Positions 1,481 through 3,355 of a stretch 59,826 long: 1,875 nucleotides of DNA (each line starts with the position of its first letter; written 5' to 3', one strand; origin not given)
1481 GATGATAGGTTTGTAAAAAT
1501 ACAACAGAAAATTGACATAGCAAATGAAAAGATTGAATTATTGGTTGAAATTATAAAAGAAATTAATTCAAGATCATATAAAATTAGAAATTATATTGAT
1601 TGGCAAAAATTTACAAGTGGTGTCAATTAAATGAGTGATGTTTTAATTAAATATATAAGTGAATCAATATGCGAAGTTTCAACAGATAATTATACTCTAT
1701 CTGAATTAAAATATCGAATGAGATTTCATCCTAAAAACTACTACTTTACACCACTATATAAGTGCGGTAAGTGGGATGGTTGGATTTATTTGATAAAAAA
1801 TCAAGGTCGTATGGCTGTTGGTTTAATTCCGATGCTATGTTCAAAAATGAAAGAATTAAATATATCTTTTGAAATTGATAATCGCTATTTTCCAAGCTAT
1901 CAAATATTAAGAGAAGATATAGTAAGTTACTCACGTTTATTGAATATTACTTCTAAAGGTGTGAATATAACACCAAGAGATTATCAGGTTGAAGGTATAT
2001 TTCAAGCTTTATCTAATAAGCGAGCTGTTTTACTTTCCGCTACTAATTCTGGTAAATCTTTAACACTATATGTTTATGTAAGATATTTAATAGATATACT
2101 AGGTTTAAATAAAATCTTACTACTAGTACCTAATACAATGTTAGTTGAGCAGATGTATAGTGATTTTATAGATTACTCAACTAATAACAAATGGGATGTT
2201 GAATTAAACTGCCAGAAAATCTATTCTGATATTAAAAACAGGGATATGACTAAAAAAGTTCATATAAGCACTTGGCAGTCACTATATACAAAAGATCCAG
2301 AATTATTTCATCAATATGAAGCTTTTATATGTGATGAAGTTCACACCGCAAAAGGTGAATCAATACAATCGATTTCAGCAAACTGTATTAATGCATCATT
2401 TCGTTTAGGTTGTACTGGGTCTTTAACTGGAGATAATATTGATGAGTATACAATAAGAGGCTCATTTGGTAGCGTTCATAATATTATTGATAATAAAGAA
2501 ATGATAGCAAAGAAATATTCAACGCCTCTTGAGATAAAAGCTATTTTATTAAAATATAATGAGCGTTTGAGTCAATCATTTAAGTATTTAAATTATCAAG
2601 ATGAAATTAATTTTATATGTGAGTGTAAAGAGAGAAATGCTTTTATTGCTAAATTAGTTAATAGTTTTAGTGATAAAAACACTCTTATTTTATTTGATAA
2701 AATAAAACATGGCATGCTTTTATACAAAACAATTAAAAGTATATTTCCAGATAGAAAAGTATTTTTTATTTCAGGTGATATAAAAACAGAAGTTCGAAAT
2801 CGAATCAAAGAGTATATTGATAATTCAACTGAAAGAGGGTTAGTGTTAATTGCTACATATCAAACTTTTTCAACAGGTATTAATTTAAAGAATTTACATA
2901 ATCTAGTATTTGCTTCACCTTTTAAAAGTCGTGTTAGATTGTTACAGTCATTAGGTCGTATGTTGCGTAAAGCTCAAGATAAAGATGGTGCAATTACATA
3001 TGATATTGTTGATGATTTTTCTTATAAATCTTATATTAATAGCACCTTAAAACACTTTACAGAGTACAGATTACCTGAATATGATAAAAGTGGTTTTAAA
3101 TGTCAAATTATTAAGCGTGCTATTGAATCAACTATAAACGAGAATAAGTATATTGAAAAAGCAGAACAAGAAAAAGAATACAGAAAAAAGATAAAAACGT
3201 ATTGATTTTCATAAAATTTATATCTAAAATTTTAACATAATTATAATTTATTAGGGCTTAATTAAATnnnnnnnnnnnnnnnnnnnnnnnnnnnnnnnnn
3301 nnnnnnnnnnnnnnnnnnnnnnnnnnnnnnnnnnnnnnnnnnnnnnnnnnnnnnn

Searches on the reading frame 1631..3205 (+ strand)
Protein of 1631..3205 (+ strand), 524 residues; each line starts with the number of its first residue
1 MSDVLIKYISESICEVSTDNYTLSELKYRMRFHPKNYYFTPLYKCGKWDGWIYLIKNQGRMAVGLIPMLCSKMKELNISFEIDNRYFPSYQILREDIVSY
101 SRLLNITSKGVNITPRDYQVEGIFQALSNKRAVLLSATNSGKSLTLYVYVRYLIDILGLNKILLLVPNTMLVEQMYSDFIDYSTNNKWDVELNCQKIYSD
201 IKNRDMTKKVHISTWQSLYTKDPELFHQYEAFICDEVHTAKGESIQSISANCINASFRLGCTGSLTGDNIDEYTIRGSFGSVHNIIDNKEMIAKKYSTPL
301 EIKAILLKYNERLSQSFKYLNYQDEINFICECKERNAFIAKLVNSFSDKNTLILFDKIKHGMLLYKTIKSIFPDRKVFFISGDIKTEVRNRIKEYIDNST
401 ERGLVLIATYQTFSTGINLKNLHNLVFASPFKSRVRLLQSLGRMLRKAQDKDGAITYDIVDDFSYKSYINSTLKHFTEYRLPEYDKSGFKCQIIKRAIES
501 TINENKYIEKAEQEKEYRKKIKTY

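Call 47: search_protein_families(library=pfam, proteins=[window:1631-3205:+], max_evalue=0.001)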
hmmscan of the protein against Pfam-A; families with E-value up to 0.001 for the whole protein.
window:1631-3205:+ (524 aa): 6 families
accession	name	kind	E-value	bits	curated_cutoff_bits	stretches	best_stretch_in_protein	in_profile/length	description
PF04851.21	ResIII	-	1.5e-22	80.7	22.5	1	113-263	2-160/164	Type III restriction enzyme, res subunit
PF00270.35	DEAD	-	3.5e-09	37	26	1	117-254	2-143/167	DEAD/DEAH box helicase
PF21241.2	UvsW_N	-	1.2e-08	35.7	25.3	1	3-82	1-80/81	DNA helicase UvsW, N-terminal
PF00271.37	Helicase_C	-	6.8e-07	30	23.5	1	338-447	5-109/110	Helicase conserved C-terminal domain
PF18766.7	SWI2_SNF2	-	3e-06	27.5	26.7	1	129-264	18-154/221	SWI2/SNF2 ATPase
PF13307.12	Helicase_C_2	-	0.0007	20.1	25.3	0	347-421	8-82/170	Helicase C-terminal domain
